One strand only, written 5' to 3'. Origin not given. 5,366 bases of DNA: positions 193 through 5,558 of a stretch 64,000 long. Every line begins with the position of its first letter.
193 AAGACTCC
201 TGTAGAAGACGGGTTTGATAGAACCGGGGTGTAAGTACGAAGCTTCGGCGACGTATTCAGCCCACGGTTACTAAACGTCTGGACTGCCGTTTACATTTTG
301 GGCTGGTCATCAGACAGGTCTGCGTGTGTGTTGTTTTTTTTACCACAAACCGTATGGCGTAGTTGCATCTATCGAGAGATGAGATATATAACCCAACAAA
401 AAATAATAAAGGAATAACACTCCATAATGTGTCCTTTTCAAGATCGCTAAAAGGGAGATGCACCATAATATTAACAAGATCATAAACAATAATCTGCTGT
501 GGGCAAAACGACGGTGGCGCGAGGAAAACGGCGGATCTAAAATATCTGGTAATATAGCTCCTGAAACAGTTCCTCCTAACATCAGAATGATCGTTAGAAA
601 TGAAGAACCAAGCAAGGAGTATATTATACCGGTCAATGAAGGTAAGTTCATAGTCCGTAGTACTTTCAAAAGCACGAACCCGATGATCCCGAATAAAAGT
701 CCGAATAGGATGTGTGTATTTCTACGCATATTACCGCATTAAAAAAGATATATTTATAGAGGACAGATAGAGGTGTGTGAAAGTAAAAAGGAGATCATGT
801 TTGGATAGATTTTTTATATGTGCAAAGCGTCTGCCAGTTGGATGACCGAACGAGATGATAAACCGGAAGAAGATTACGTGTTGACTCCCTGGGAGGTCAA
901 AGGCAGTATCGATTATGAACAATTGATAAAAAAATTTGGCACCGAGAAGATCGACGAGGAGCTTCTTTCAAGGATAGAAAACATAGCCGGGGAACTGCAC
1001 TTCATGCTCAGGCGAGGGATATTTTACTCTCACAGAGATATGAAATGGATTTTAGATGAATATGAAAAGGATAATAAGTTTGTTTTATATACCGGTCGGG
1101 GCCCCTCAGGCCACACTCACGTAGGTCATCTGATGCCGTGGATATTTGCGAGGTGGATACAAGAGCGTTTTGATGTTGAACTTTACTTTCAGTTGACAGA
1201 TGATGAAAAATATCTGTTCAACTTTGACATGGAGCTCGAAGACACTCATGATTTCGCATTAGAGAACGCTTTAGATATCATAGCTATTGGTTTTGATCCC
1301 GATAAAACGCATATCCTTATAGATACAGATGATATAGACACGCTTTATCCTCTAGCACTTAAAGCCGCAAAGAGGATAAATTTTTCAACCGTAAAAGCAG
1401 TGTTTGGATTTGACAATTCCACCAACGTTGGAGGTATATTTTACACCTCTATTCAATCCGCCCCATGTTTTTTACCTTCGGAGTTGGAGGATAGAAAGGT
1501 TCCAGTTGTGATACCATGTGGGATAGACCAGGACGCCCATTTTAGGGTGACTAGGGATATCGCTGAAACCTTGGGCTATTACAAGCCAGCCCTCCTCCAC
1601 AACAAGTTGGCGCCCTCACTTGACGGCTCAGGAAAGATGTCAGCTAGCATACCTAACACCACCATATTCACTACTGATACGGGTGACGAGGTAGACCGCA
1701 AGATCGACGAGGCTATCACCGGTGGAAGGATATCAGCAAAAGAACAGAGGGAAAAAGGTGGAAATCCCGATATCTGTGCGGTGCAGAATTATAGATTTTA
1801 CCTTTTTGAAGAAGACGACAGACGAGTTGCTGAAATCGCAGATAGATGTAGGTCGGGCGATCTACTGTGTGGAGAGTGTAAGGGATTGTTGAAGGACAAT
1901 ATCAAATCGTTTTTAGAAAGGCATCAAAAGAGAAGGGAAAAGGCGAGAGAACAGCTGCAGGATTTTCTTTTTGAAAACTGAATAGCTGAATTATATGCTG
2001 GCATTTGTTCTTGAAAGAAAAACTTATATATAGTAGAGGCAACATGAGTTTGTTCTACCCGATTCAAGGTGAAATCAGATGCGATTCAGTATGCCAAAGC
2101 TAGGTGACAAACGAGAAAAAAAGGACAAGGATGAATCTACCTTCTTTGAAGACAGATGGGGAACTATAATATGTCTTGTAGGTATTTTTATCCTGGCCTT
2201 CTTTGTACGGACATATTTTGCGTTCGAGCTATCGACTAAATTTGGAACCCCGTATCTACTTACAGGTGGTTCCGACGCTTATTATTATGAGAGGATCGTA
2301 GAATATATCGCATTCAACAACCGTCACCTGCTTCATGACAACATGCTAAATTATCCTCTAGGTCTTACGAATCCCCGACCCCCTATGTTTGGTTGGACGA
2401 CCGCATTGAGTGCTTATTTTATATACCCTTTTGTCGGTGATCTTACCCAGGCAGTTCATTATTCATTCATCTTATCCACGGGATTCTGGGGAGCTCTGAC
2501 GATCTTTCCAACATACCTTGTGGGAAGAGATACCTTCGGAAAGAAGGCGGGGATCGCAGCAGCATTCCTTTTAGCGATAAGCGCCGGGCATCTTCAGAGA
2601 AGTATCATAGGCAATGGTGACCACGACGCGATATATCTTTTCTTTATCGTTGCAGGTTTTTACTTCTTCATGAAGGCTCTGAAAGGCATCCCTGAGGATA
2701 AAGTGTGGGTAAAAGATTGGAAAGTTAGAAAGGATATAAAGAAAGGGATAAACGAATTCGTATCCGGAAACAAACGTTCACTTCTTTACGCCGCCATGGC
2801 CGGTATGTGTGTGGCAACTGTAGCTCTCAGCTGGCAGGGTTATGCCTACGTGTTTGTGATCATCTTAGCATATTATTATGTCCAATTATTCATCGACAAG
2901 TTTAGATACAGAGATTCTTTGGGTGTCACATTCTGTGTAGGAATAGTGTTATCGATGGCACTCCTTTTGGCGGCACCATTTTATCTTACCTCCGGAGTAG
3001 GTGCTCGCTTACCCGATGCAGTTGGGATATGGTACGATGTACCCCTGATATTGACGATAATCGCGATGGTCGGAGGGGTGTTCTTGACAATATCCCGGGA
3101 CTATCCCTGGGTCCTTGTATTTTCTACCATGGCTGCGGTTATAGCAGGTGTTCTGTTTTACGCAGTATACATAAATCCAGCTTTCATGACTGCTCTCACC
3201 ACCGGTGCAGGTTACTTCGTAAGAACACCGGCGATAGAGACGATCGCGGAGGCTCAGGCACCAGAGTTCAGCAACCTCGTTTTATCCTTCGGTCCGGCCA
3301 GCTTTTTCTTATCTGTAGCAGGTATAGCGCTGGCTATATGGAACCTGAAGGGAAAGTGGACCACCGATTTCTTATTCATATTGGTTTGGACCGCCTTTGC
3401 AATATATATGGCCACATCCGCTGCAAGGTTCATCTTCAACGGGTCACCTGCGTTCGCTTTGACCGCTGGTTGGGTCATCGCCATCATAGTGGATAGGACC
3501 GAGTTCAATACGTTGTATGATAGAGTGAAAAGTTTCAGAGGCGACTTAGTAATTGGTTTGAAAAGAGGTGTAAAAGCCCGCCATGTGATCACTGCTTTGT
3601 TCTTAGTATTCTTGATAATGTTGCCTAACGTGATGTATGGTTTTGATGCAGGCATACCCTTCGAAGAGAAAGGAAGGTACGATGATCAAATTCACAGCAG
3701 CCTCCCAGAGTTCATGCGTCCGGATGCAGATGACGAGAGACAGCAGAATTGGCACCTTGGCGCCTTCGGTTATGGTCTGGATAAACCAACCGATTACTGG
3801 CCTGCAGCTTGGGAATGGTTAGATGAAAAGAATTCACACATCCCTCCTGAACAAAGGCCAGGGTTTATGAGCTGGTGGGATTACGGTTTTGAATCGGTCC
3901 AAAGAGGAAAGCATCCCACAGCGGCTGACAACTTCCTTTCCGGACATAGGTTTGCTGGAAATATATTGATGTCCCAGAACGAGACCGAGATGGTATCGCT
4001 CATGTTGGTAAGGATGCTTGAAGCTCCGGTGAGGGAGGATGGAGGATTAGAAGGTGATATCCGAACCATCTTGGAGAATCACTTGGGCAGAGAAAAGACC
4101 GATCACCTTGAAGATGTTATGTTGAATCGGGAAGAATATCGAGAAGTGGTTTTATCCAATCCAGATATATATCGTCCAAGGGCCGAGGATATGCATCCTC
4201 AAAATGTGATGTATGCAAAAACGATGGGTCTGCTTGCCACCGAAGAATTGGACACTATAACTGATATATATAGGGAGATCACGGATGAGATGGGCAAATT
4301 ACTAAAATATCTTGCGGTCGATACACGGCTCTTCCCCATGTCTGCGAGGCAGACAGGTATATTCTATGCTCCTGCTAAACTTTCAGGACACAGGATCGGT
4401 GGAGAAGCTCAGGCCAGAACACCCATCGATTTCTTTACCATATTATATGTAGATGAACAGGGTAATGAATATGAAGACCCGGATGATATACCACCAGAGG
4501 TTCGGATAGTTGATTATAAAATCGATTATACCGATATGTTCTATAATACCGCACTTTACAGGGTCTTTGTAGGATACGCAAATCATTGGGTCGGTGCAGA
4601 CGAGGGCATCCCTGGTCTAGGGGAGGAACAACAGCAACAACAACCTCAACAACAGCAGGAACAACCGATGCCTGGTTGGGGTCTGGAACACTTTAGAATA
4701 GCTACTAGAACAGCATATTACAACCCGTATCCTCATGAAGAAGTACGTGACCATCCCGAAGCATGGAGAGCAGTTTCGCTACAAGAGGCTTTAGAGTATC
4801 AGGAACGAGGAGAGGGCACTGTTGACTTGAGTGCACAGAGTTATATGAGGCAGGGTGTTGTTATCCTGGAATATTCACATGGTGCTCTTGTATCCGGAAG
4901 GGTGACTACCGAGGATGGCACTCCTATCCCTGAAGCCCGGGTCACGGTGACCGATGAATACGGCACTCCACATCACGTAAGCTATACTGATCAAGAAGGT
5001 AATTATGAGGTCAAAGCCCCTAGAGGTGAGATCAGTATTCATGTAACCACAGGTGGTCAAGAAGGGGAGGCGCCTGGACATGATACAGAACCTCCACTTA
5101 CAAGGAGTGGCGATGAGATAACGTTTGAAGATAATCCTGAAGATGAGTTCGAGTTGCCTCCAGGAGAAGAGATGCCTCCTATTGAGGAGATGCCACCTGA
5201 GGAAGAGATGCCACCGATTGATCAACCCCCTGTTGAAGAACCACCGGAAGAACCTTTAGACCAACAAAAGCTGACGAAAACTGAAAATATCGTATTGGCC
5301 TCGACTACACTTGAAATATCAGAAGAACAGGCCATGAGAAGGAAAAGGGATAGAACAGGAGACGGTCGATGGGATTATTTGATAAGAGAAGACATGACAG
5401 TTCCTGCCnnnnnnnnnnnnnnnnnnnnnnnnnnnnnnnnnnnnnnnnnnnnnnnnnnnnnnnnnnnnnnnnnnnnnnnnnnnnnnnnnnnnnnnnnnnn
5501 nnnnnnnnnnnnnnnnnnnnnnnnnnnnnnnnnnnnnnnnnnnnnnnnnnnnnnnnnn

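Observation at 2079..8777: Giant AglB/STT3 (2232 aa) with ~1500-aa repetitive extracellular stalk, polyQ tract and EEMPP repeats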

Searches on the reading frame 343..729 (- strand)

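Call 10: search_protein_families(library=pfam, proteins=[window:343-729:-], max_evalue=0.001)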
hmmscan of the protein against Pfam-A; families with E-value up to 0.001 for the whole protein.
window:343-729:- (129 aa): 2 families
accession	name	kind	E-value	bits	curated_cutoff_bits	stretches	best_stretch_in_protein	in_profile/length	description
PF04307.19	YdjM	-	7.8e-11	42.2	29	1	1-127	1-112/176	YdjM inner membrane protein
PF00882.24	Zn_dep_PLPC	-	0.00072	20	26.8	0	56-124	31-96/167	Zinc dependent phospholipase C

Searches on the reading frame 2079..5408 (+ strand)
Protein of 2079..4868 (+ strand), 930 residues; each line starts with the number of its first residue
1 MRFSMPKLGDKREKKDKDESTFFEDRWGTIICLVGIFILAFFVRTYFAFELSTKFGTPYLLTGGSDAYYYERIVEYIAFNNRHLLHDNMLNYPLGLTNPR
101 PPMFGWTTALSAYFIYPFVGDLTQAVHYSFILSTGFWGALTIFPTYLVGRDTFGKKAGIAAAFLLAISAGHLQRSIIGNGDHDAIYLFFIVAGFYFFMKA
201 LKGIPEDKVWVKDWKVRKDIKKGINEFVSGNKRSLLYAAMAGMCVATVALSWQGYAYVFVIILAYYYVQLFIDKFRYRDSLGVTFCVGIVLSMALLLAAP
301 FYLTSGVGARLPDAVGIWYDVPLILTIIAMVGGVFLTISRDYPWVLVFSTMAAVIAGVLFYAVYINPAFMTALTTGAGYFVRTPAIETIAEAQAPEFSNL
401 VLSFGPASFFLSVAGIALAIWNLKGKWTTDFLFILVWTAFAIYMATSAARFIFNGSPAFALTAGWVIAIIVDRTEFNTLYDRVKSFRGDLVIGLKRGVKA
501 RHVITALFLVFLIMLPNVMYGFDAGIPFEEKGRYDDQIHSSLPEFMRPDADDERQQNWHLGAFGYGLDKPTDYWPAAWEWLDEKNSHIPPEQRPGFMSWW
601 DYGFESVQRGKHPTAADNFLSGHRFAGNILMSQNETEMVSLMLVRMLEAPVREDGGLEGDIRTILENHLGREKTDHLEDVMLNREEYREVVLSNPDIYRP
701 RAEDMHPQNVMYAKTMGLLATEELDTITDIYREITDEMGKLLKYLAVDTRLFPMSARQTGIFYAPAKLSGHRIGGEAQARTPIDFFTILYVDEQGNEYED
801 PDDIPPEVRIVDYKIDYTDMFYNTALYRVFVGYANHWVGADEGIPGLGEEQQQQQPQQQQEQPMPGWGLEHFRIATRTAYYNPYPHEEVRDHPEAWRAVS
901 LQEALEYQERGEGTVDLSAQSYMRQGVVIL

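Call 37: predict_structure(alignment_id=A3)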
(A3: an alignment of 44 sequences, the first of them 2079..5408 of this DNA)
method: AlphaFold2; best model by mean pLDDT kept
length: 1110 residues; sequences in the alignment: 44
mean_pLDDT: 84.8   pTM: 0.83
mean pLDDT of the five models: 84.8, 83.1, 82.6, 81.7, 79.8
residues with pLDDT >= 90: 655; 70-90: 307; 50-70: 47; < 50: 101
segments of 3 or more residues with pLDDT < 50: 1-21, 376-378, 851-859, 994-1059
pLDDT, mean of each block of 10 residues (from residue 1): 35 40 70 96 92 89 86 96 92 90 95 95 95 94 97 94 95 89 94 97 90 92 93 96 97 90 94 89 96 96 84 71 90 90 86 84 77 56 73 79 94 93 82 94 87 94 96 86 78 81 92 93 90 88 81 63 83 90 93 92 90 82 92 97 96 92 97 97 95 95 93 96 96 96 94 78 90 74 91 89 87 89 95 84 71 48 91 95 93 90 93 90 91 96 93 94 93 95 94 51 28 29 32 35 37 41 80 93 94 91 90
secondary structure, 60 per line:
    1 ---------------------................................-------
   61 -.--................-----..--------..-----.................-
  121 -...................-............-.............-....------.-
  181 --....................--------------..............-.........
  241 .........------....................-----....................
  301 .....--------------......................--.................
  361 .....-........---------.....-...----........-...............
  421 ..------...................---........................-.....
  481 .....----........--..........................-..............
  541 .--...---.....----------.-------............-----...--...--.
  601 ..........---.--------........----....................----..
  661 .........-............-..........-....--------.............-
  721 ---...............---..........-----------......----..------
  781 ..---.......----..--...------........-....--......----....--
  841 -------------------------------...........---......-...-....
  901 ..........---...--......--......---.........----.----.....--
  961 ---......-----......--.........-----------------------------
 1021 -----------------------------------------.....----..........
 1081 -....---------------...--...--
elements in order (helices of 4 or more, strands of 3 or more residues): H22-53 H65-80 H103-119 H122-140 H142-153 H155-167 H169-172 H183-202 H217-230 H232-249 H256-275 H281-305 H320-341 H344-365 H367-374 H384-388 H397-404 H406-422 H429-447 H451-474 H476-485 H490-497 H500-525 H528-541 H550-554 H573-584 E595-597 H600-610 H623-630 H635-654 H659-669 H671-682 H684-693 H695-698 H707-719 H724-738 E742-748 H763-768 E786-792 E810-817 H819-822 H825-830 H835-838 E872-882 H886-891 E897-900 H901-910 E914-916 H919-924 E927-932 E936-944 E954-958 E964-969 E975-980 E983-991 H1062-1066 E1071-1080 H1082-1085 E1101-1103 E1106-1108

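Call 41: fold_search(model_id=the predicted structure, library=pdb)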
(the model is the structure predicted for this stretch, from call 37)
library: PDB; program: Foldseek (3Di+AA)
matches with E <= 10: 460; with E <= 0.001: 26
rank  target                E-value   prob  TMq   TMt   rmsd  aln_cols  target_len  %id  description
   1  7e9s_A                7.6e-28  1.00  0.53  0.66  12.4      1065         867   16  Archaeal oligosaccharyltransferase AglB from Archaeoglobus fulgidus in complex with an inhibitory peptide and a dolich (released 2021-09-08)
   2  3wak                  7.4e-27  1.00  0.51  0.64  12.8      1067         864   16  Crystal structure of the Archaeoglobus fulgidus oligosaccharyltransferase (O29867_ARCFU) in the apo form (released 2013-10-30)
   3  5gmy_A                5.7e-26  1.00  0.50  0.64  12.8      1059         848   16  Crystal structure of the Archaeoglobus fulgidus oligosaccharyltransferase (O29867_ARCFU) tethered with an acceptor pep (released 2017-02-01)
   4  3waj                  2.3e-24  1.00  0.46  0.62  12.8      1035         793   16  Crystal structure of the Archaeoglobus fulgidus oligosaccharyltransferase (O29867_ARCFU) complex with Zn and sulfate (released 2013-10-30)
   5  9n9j_I                3.9e-19  1.00  0.45  0.69   8.8       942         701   14  Structure of a GRP94 folding intermediate engaged with a CCDC134- and FKBP11-bound secretory translocon (released 2025-11-19)
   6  8b6l_I                5.2e-18  1.00  0.44  0.68   8.5       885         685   14  Subtomogram average of the human Sec61-TRAP-OSTA-translocon (released 2022-12-07)
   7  8age_A                1.6e-17  1.00  0.42  0.70   9.1       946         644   13  Structure of yeast oligosaccharylransferase complex with acceptor peptide bound (released 2022-12-07)
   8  6s7o_A                6.6e-17  1.00  0.43  0.69   9.1       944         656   12  Cryo-EM structure of human oligosaccharyltransferase complex OST-A (released 2019-12-18)
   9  8agc_A                7.5e-17  1.00  0.40  0.60   9.9       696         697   17  Structure of yeast oligosaccharylransferase complex with lipid-linked oligosaccharide and non-acceptor peptide bound (released 2022-12-07)
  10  8pn9_A                9.3e-17  1.00  0.43  0.69   9.4       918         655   13  Structure of human oligosaccharyltransferase OST-A complex bound to NGI-1 (released 2024-05-08)
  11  6s7t_A                3.4e-16  1.00  0.45  0.69   7.9       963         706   13  Cryo-EM structure of human oligosaccharyltransferase complex OST-B (released 2019-12-18)
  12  7oci_F                2.0e-15  1.00  0.41  0.68   9.8       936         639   13  Cryo-EM structure of yeast Ost6p containing oligosaccharyltransferase complex (released 2022-02-16)
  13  6ftg_5                2.6e-15  1.00  0.38  0.62   7.1       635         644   17  Subtomogram average of OST-containing ribosome-translocon complexes from canine rough microsomal membranes (released 2018-03-21)
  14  6c26_A                3.8e-15  1.00  0.40  0.64  11.3       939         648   13  The Cryo-EM structure of a eukaryotic oligosaccharyl transferase complex (released 2018-01-31)
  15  6ezn_F                8.2e-15  1.00  0.36  0.58  11.9       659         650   16  Cryo-EM structure of the yeast oligosaccharyltransferase (OST) complex (released 2018-01-17)
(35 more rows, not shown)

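Call 59: search_protein_representatives(protein=window:2079-4868:+)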
Query: 930 residues. Proteins with E-value up to 0.001 (for the whole library): 1058; up to 1e-10: 484; up to 1e-30: 292. The best 150 are listed.
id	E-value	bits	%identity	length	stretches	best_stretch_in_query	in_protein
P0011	0.0e+00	1398.3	64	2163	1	1-930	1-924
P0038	0.0e+00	1247.6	57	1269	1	1-930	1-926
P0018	0.0e+00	1202.3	56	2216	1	1-930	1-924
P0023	0.0e+00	1142.8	55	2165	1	10-930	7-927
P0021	0.0e+00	1082.7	58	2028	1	130-929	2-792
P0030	0.0e+00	1076.1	51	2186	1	14-930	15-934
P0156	7.8e-243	825.1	43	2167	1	25-921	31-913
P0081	4.9e-241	819.1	44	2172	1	12-930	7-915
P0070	6.2e-240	815.5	44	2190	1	20-929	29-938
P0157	8.1e-240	815.1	44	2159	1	17-930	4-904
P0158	2.0e-239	813.8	45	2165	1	21-929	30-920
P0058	1.3e-238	811.1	46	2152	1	28-930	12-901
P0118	6.2e-237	805.6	44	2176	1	23-930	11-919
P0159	9.0e-236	801.7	44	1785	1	30-927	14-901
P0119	1.0e-232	791.6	46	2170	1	29-930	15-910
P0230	9.8e-142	490.5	39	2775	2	20-467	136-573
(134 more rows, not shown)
